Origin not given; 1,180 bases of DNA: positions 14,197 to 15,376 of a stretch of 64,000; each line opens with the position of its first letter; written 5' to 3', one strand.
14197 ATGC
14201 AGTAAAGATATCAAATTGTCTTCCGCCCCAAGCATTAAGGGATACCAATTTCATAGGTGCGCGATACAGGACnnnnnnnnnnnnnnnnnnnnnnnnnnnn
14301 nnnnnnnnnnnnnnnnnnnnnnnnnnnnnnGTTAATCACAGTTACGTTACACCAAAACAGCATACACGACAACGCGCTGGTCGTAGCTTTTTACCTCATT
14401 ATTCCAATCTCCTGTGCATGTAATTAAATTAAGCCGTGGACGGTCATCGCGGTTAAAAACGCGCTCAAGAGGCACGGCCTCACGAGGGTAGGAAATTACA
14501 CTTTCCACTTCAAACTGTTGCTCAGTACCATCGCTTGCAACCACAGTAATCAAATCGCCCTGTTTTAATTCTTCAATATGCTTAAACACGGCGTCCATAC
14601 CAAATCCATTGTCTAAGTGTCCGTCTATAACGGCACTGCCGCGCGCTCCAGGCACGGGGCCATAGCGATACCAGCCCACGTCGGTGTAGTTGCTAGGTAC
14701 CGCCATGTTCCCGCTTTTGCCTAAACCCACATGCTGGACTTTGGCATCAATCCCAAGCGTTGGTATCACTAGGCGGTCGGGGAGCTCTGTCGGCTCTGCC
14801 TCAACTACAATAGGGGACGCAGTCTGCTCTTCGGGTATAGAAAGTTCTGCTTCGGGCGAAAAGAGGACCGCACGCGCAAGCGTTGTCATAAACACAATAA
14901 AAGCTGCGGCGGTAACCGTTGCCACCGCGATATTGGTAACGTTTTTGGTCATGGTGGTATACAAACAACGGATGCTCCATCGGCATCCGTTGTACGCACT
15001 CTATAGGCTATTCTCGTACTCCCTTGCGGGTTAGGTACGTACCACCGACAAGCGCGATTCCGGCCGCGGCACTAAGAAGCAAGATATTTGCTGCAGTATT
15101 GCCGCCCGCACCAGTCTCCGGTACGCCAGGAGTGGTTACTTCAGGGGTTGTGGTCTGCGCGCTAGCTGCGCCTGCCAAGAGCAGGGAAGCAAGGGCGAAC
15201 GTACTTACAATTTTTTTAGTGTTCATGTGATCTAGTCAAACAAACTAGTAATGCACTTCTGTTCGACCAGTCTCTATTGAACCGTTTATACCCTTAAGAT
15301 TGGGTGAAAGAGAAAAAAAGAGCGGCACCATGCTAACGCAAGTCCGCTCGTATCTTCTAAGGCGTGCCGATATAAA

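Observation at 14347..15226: Sortase with an adjacent 72-aa minimal substrate (about 15-residue mature peptide, VPETG signal)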

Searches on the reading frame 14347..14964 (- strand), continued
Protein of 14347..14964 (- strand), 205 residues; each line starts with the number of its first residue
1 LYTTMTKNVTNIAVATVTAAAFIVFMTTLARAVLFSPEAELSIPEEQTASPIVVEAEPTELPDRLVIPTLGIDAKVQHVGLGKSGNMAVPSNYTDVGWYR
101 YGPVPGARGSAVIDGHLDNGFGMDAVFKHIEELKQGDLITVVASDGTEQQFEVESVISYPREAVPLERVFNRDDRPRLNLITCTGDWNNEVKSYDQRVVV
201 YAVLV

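Call 35: search_protein_families(library=pfam, proteins=[L020:6832-8610:+, L011:4621-5700:+, L079:5124-6821:-, L023:2717-3655:+, L027:5652-6641:+, L049:2634-3212:+, L058:534-1703:-, L043:3243-3719:+, L045:511-1128:+, L043:323-967:-], max_evalue=0.001)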
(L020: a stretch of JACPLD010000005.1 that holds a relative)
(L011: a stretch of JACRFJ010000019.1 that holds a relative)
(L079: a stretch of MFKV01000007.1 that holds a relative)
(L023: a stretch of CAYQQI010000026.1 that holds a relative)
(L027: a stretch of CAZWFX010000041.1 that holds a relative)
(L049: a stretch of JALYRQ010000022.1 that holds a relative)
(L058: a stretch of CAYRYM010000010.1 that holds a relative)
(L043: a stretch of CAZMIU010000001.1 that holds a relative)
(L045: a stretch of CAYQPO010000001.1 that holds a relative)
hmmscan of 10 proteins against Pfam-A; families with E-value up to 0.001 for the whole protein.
L020:6832-8610:+ (593 aa): 4 families
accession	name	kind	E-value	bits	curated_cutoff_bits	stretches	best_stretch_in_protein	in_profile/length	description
PF01380.27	SIS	-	2e-57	193.1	25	2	294-421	2-130/131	SIS domain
PF13522.11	GATase_6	-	1.4e-18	67.6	27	1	62-179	9-112/130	Glutamine amidotransferase domain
PF13537.11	GATase_7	-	1.4e-13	51.4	25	1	83-187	13-107/123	Glutamine amidotransferase domain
PF13230.11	GATase_4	-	3.4e-06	26.6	23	1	48-155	58-161/272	Glutamine amidotransferases class-II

L011:4621-5700:+ (359 aa): 1 family
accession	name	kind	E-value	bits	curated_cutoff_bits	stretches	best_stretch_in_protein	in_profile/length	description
PF01180.27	DHO_dh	-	1.9e-13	50.7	27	1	117-354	60-285/291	Dihydroorotate dehydrogenase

L079:5124-6821:- (565 aa): 6 families
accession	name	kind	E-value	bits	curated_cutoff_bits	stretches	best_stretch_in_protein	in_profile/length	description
PF02518.31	HATPase_c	-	1.6e-27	96.6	26.4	1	319-428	2-110/111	Histidine kinase-, DNA gyrase B-, and HSP90-like ATPase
PF00072.30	Response_reg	-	4.2e-23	82.1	30.2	1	450-560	1-110/111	Response regulator receiver domain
PF00512.31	HisKA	-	9.1e-14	51.7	26.9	1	207-270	1-64/66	His Kinase A (phospho-acceptor) domain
PF01590.32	GAF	-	3.8e-09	37.6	22.4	1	59-191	19-132/133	GAF domain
PF13185.12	GAF_2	-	5.3e-08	33.6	28.6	1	108-193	59-136/136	GAF domain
PF13581.12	HATPase_c_2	-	0.00015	22.2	27.4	1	322-403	31-111/127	Histidine kinase-like ATPase domain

L023:2717-3655:+ (312 aa): 2 families
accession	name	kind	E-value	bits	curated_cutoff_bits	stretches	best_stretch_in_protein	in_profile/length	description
PF00413.30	Peptidase_M10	-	6.6e-10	39.5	24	1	44-306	8-155/159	Matrixin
PF10462.15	Peptidase_M66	-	0.00027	20.5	20.6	1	190-295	122-228/306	Peptidase M66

L027:5652-6641:+ (329 aa): 1 family
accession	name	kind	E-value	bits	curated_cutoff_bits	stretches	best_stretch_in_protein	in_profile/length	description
PF00144.29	Beta-lactamase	-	1.4e-43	149.8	27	1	6-312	2-324/329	Beta-lactamase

L049:2634-3212:+ (192 aa): 1 family
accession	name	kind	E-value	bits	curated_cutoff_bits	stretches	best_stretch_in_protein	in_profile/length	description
PF10755.14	DUF2585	-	6.5e-70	234.6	25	1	27-191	1-164/164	Protein of unknown function (DUF2585)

L058:534-1703:- (389 aa): 7 families
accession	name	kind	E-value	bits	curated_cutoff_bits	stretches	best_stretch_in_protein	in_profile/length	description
PF00534.26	Glycos_transf_1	-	1.9e-42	145.2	26.4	1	203-361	6-168/172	Glycosyl transferases group 1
PF13692.12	Glyco_trans_1_4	-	2.7e-37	128.6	27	1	211-351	1-142/142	Glycosyl transferases group 1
PF13439.12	Glyco_transf_4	-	4.4e-27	95.6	28.5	1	14-192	1-170/170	Glycosyltransferase Family 4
PF13579.12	Glyco_trans_4_4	-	7.3e-18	65.8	29.7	1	16-173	2-142/158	Glycosyl transferase 4-like domain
PF20706.3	GT4-conflict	-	1.2e-11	44.7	26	1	5-314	2-310/385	Family 4 Glycosyltransferase in conflict systems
PF13477.12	Glyco_trans_4_2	-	2.4e-07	31.5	23.4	1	14-124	6-107/139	Glycosyl transferase 4-like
PF13524.12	Glyco_trans_1_2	-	2.2e-06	28.1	25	1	237-379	10-143/144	Glycosyl transferase-like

L043:3243-3719:+ (158 aa): 2 families
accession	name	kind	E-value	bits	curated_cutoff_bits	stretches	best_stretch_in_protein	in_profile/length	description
PF01569.27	PAP2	-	2.6e-17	63.3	27.2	1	38-148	3-126/130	PAP2 superfamily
PF14378.12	PAP2_3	-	1e-07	32.4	27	1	79-141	125-189/190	PAP2 superfamily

L045:511-1128:+ (205 aa): 1 family
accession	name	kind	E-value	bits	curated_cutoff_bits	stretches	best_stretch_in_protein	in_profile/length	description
PF09335.16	VTT_dom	-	0.00015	22.7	33.9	1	34-150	12-122/123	VTT domain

L043:323-967:- (214 aa): 1 family
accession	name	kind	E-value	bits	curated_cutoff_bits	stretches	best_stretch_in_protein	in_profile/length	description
PF14360.12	PAP2_C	-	6.3e-07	30.3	27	1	136-199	3-71/74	PAP2 superfamily C-terminal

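Call 42: search_protein_families(library=pfam, proteins=[L053:926-1636:+, L075:2817-3908:+, L060:3241-3948:+, L059:3246-3992:+, L083:3302-3970:+, L072:2612-3355:+, L078:3335-3859:+, L056:3152-3940:+, L080:1955-2974:+, L068:3219-3953:+], max_evalue=0.1)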
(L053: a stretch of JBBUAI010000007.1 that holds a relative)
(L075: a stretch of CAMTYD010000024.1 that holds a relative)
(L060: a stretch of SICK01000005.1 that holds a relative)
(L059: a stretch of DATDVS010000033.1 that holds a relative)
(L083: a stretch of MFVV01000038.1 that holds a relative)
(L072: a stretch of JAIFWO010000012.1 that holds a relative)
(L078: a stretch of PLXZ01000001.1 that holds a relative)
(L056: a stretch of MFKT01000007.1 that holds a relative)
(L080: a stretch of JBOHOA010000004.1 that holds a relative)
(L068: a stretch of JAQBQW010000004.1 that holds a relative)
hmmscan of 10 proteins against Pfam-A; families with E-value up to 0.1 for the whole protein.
L053:926-1636:+ (236 aa): 1 family
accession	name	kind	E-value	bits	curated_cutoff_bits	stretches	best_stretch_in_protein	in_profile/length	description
PF00746.26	Gram_pos_anchor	-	0.022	15.2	20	1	200-234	10-40/43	LPXTG cell wall anchor motif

L075:2817-3908:+ (363 aa): 2 families
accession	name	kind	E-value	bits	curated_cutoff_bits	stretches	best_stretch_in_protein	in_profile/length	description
PF13313.11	DUF4082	-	1e-05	25.9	28.4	1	232-298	55-121/143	Domain of unknown function (DUF4082)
PF00746.26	Gram_pos_anchor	-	0.00071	19.9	20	1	332-361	10-39/43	LPXTG cell wall anchor motif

L060:3241-3948:+ (235 aa): 0 families

L059:3246-3992:+ (248 aa): 1 family
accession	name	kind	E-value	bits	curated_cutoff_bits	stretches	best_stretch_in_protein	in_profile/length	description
PF00746.26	Gram_pos_anchor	-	0.016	15.6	20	1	209-246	7-40/43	LPXTG cell wall anchor motif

L083:3302-3970:+ (222 aa): 1 family
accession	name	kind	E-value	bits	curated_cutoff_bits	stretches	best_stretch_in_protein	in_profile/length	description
PF24748.1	Galaxin_repeat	-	0.007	16.7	28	1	42-142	3-103/131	Galaxin-like repeats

L072:2612-3355:+ (247 aa): 1 family
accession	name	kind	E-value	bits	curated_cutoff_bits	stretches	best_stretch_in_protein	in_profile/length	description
PF17089.10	YjbT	-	0.013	15.9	27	1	1-53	5-59/92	Uncharacterised protein family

L078:3335-3859:+ (174 aa): 0 families

L056:3152-3940:+ (262 aa): 0 families

L080:1955-2974:+ (339 aa): 0 families

L068:3219-3953:+ (244 aa): 1 family
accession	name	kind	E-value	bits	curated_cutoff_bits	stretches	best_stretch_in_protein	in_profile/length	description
PF00746.26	Gram_pos_anchor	-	0.0096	16.3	20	1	209-241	9-39/43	LPXTG cell wall anchor motif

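Call 54: predict_structure(alignment_id=A1)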
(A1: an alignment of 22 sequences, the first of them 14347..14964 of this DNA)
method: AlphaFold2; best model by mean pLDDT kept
length: 205 residues; sequences in the alignment: 22
mean_pLDDT: 89.2   pTM: 0.75
mean pLDDT of the five models: 89.2, 87.6, 85.5, 76.7, 74.3
residues with pLDDT >= 90: 144; 70-90: 39; 50-70: 20; < 50: 2
segments of 3 or more residues with pLDDT < 50: none
pLDDT, mean of each block of 10 residues (from residue 1): 78 96 94 67 53 70 97 96 83 93 94 92 92 98 97 98 95 96 93 94 98
secondary structure, 60 per line:
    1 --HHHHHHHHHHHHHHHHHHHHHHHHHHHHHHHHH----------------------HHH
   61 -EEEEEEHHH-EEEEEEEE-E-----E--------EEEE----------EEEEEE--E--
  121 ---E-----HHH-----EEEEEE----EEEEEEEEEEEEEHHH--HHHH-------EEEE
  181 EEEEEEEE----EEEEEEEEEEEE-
elements in order: H3-35 E62-67 E72-79 E96-99 E110-115 E138-143 E148-160 H166-169 E177-188 E193-204

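Call 58: fold_search(model_id=the predicted structure, library=pdb)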
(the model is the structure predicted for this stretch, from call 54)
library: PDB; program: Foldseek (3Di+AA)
matches with E <= 10: 319; with E <= 0.001: 123
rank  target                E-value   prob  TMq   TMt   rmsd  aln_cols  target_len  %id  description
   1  5k9a                  2.2e-10  1.00  0.51  0.49   4.2       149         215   23  Sortase A from Corynebacterium diphtheriae (released 2016-06-15)
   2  6bwe_B                7.3e-10  1.00  0.54  0.59   3.1       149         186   22  Sortase A from Corynebacterium diphtheriae, lid mutant (released 2017-12-27)
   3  2xwg_E                9.2e-10  1.00  0.49  0.56   4.8       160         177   23  Crystal structure of sortase C-1 from Actinomyces oris (formerly Actinomyces naeslundii) (released 2011-02-23)
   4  2xwg_D                9.2e-10  1.00  0.53  0.58   5.6       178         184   21  Crystal structure of sortase C-1 from Actinomyces oris (formerly Actinomyces naeslundii) (released 2011-02-23)
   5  2xwg_B                9.8e-10  1.00  0.53  0.58   5.1       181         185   20  Crystal structure of sortase C-1 from Actinomyces oris (formerly Actinomyces naeslundii) (released 2011-02-23)
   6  6bwe_A                1.3e-09  1.00  0.52  0.56   3.7       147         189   22  Sortase A from Corynebacterium diphtheriae, lid mutant (released 2017-12-27)
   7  2xwg_A                1.8e-09  1.00  0.54  0.60   5.0       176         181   23  Crystal structure of sortase C-1 from Actinomyces oris (formerly Actinomyces naeslundii) (released 2011-02-23)
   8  2xwg_C                2.0e-09  1.00  0.52  0.60   3.7       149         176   22  Crystal structure of sortase C-1 from Actinomyces oris (formerly Actinomyces naeslundii) (released 2011-02-23)
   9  4d7w                  2.4e-09  1.00  0.53  0.56   3.3       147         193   18  Crystal structure of sortase C1 (SrtC1) from Streptococcus agalactiae (released 2015-08-19)
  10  6ixz_B                2.8e-09  1.00  0.50  0.57   3.4       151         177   15  X-ray structure of sortase C from Clostridium perfringens SM101 (released 2019-08-14)
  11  7d6t_A                4.2e-09  1.00  0.53  0.57   3.5       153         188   16  X-ray structure of Clostridium perfringens sortase C with the C-terminal cell wall sorting motif. (released 2021-06-02)
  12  9m6n_A                4.5e-09  1.00  0.49  0.58   4.8       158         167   23  Crystal Structure of the double mutant (P94A and C222A) of Sortase E from Thermobifida fusca (released 2026-03-11)
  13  4g1h                  5.1e-09  1.00  0.51  0.58   4.0       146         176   17  Group B Streptococcus Pilus Island 1 Sortase C2 (released 2012-12-05)
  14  4g1j_B                5.4e-09  1.00  0.49  0.50   4.3       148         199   17  Sortase C1 of GBS Pilus Island 1 (released 2012-12-05)
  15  6ixz_A                6.0e-09  1.00  0.50  0.53   8.0       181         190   16  X-ray structure of sortase C from Clostridium perfringens SM101 (released 2019-08-14)
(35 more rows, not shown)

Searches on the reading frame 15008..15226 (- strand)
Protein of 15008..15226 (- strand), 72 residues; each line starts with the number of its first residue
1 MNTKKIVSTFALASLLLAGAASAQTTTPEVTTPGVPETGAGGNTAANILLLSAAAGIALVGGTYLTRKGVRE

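Call 3: search_protein_families(library=pfam, proteins=[window:15008-15226:-], max_evalue=1)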
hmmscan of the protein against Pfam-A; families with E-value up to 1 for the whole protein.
window:15008-15226:- (72 aa): 1 family
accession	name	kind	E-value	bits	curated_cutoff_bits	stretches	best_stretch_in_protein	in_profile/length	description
PF13663.11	DUF4148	-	0.13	13.2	27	0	1-26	1-26/62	Domain of unknown function (DUF4148)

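Call 4: search_protein_families(library=ncbifam, proteins=[window:15008-15226:-], max_evalue=1)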
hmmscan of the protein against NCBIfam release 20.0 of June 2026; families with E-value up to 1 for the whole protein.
window:15008-15226:- (72 aa): 0 families

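Call 7: find_homologous_proteins(query=window:15008-15226:-, max_evalue=0.01)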
Query window:15008-15226:- (72 aa): 5 proteins with E <= 0.01 among 66 candidates.
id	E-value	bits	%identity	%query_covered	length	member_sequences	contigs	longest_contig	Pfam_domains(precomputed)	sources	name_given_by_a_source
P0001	6.0e-35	135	100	100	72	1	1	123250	-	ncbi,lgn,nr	ncbi:MAG: hypothetical protein KBD50_01045 [Candidatus Pacebacteria bacterium]|nr:hypothetical prote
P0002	7.0e-10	56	58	90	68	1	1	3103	-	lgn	-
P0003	1.7e-8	52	57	61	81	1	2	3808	-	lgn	-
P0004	1.6e-7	49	52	81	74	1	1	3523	-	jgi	jgi:hypothetical protein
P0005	3.6e-5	41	51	75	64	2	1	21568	-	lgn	-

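Call 11: find_encoding_contigs(protein=P0002, flank=3000, max_places=3)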
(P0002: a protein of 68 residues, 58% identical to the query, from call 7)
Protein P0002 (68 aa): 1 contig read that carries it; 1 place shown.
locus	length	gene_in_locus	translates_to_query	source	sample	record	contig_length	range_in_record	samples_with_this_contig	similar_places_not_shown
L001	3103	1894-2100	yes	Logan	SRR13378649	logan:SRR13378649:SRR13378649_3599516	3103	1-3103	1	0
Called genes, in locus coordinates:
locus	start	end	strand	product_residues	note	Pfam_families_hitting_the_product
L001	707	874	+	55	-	PF18919:DUF5670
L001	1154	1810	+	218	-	-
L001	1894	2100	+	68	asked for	-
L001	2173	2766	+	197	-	PF04203:Sortase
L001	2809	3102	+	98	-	?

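Call 12: find_encoding_contigs(protein=P0004, flank=3000, max_places=3)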
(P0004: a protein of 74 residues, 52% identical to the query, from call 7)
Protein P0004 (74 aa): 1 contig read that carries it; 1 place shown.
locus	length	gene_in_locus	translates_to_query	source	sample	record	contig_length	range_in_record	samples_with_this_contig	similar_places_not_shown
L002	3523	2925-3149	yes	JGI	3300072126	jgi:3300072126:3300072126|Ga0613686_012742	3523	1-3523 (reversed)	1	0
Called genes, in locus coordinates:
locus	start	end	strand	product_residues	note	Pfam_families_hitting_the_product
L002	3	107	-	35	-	?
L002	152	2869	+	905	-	PF00690:Cation_ATPase_N, PF00122:E1-E2_ATPase, PF00702:Hydrolase, PF13246:Cation_ATPase, PF12710:HAD (faint), PF00689:Cation_ATPase_C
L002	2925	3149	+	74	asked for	-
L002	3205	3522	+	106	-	?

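Call 13: find_encoding_contigs(protein=P0005, flank=4000, max_places=3)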
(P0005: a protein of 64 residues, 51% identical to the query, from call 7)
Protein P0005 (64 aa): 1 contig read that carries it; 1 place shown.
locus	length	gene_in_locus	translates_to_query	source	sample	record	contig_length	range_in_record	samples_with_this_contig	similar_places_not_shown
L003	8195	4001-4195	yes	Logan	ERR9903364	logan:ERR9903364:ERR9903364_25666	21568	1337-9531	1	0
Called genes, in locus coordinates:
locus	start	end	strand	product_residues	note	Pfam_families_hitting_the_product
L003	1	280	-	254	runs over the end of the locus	PF02585:PIG-L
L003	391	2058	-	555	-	PF00535:Glycos_transf_2, PF13641:Glyco_tranf_2_3, PF13632:Glyco_trans_2_3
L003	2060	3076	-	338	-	PF01073:3Beta_HSD, PF01370:Epimerase, PF02719:Polysacc_synt_2 (faint), PF04321:RmlD_sub_bind, PF16363:GDP_Man_Dehyd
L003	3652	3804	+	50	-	PF18919:DUF5670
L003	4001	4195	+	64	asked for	-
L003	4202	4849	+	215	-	PF04203:Sortase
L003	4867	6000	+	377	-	PF07995:GSDH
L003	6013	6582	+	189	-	PF10755:DUF2585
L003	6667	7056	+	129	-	-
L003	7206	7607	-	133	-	PF09685:MamF_MmsF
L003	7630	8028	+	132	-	-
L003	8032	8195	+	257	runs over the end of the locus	PF02673:BacA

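Call 26: find_encoding_contigs(protein=P0001, flank=10000, max_places=2)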
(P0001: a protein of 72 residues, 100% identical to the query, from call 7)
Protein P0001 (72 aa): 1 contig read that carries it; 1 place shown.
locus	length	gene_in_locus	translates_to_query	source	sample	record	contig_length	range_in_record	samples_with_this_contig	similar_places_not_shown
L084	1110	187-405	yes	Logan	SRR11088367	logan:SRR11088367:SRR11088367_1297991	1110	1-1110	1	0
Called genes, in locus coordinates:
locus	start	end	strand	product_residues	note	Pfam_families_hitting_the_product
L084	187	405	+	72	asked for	-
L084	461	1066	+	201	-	PF04203:Sortase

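Call 39: search_protein_representatives(alignment_id=A2)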
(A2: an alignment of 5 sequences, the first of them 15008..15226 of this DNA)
Query: 5 sequences, 72 profile positions. Proteins with E-value up to 0.001 (for the whole library): 300; up to 1e-10: 52; up to 1e-30: 0. The best 150 are listed.
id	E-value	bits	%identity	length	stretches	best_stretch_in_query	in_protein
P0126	5.7e-27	109.4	-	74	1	2-70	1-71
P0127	1.3e-23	98.7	-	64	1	12-70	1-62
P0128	9.7e-20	86.3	-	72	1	1-69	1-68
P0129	9.0e-19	83.2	-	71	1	1-69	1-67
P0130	9.8e-19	83.0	-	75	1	2-69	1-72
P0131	5.3e-17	77.5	-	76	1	1-69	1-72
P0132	6.2e-17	77.3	-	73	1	2-70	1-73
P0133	7.4e-17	77.0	-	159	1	21-70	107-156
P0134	8.5e-17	76.8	-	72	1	4-68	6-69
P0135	3.4e-15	71.7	-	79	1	5-68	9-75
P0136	8.9e-15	70.4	-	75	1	4-69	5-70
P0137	9.4e-15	70.3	-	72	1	1-69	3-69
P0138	1.3e-14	69.9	-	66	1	1-67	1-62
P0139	1.8e-14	69.4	-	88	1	3-69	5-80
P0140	2.2e-14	69.1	-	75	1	2-68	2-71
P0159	5.1e-12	61.5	-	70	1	1-70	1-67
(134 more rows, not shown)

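Call 65: find_encoding_contigs(protein=P0159, flank=8000, max_places=2)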
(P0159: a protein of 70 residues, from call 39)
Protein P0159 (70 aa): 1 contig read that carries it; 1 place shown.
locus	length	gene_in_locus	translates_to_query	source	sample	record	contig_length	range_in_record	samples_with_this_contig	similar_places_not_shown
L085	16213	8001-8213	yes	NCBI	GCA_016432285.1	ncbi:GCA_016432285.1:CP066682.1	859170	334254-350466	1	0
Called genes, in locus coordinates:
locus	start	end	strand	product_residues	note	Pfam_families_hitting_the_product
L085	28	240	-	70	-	-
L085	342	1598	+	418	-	PF00270:DEAD, PF04851:ResIII (weak), PF00271:Helicase_C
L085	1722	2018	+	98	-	PF08922:DUF1905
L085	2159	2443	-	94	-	-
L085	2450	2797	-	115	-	-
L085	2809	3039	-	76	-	-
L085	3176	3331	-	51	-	-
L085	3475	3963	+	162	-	PF01988:VIT1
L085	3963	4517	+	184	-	PF10755:DUF2585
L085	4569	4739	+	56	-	-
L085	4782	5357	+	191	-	-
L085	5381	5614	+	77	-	-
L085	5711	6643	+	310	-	PF00413:Peptidase_M10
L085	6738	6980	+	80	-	-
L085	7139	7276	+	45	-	-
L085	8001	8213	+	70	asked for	-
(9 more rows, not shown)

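Call 73: find_related_loci(query=A2, collection=metagenome_contigs, flank=3000)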
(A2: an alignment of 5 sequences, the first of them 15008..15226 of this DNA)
Query A2 (72 aa) in metagenome_contigs; peptide patterns used: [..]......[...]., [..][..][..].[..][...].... (x = any residue, [..] = any of these).
600 stretches matched a pattern (row limit reached: there are more); 5 encode a relative of the query (tblastn E <= 1e-3); 5 distinct loci.
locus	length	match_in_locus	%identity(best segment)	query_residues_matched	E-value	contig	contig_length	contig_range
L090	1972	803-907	57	33-67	7e-9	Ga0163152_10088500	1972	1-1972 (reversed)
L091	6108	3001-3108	53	33-68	2e-8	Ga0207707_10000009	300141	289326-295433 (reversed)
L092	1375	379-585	48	4-72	1e-6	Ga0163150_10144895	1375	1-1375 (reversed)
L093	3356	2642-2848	48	4-72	1e-6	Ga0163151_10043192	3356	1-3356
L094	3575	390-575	48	4-68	1e-6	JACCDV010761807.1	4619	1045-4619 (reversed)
